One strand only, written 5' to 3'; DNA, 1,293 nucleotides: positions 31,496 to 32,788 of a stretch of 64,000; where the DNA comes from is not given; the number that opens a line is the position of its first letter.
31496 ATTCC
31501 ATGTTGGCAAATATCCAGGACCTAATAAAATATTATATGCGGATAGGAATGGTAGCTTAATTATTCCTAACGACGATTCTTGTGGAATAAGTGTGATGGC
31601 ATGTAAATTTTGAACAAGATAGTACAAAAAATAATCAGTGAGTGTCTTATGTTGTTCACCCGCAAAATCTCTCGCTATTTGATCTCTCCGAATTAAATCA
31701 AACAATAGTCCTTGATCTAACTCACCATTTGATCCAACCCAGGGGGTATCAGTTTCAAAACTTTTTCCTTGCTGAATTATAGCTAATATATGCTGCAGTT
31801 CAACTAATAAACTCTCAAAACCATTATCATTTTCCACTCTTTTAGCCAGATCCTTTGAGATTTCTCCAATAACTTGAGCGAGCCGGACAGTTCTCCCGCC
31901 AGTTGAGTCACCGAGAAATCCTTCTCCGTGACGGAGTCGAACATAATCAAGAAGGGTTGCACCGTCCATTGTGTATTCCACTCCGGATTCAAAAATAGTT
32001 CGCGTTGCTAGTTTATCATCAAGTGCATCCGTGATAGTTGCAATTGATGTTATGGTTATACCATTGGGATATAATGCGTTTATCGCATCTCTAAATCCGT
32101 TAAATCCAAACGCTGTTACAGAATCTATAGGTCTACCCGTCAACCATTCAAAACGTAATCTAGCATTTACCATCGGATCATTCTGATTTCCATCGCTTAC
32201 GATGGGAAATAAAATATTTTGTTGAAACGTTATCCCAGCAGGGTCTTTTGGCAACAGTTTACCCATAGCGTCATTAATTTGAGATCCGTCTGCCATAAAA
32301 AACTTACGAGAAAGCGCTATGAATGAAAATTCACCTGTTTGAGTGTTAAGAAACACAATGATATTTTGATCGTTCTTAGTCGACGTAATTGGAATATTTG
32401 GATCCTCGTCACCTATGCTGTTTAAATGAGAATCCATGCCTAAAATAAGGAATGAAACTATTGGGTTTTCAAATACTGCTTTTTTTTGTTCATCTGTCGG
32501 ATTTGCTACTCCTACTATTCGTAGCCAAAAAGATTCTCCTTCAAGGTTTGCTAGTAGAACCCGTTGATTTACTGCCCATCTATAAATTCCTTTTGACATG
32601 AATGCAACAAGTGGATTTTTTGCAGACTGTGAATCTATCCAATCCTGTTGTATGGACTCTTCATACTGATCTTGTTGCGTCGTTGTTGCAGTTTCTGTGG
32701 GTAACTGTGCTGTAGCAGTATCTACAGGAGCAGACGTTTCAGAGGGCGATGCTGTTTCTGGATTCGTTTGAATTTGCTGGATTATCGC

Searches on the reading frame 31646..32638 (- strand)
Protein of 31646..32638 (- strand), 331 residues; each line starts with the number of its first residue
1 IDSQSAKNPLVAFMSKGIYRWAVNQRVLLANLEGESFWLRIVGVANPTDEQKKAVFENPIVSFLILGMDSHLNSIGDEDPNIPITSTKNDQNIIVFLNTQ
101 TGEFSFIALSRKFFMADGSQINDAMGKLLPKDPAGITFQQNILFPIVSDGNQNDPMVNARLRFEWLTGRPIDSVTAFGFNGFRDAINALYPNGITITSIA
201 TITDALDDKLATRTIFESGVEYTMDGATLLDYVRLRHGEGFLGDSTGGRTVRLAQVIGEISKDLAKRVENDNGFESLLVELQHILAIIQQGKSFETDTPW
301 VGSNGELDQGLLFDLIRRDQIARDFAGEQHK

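Call 65: find_homologous_proteins(query=window:31646-32638:-, max_evalue=0.001)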
Query window:31646-32638:-: 2324 candidates shared short words with the query, none scored E <= 0.001.

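Call 67: search_protein_families(library=pfam, proteins=[window:31646-32638:-], max_evalue=1)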
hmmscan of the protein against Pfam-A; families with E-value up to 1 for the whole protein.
window:31646-32638:- (331 aa): 1 family
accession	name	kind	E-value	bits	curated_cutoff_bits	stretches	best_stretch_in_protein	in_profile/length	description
PF03816.19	LytR_cpsA_psr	-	5e-07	30.4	24.6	1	164-263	58-147/150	LytR_cpsA_psr family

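Call 70: predict_structure(protein=window:31646-32638:-)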
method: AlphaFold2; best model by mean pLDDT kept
length: 331 residues; sequences in the alignment: 1
mean_pLDDT: 36.3   pTM: 0.22
mean pLDDT of the five models: 36.3, 33.5, 31.6, 30.0, 29.4
residues with pLDDT >= 90: 0; 70-90: 0; 50-70: 0; < 50: 331
segments of 3 or more residues with pLDDT < 50: 1-331
pLDDT, mean of each block of 10 residues (from residue 1): 29 29 26 29 39 41 33 31 28 37 37 33 38 33 33 37 35 38 43 35 35 37 37 41 34 39 40 44 43 42 44 42 36 31
secondary structure, 60 per line:
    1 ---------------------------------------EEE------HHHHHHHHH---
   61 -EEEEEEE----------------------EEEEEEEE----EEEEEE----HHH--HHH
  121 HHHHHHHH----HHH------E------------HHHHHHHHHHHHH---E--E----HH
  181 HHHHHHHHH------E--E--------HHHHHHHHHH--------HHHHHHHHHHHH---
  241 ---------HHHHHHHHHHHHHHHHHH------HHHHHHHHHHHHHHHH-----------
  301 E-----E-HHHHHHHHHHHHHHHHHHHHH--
elements in order: E40-42 H49-57 E62-68 E91-98 E103-108 H118-128 H155-167 H179-189 H208-217 H226-237 H250-267 H274-289 H309-329
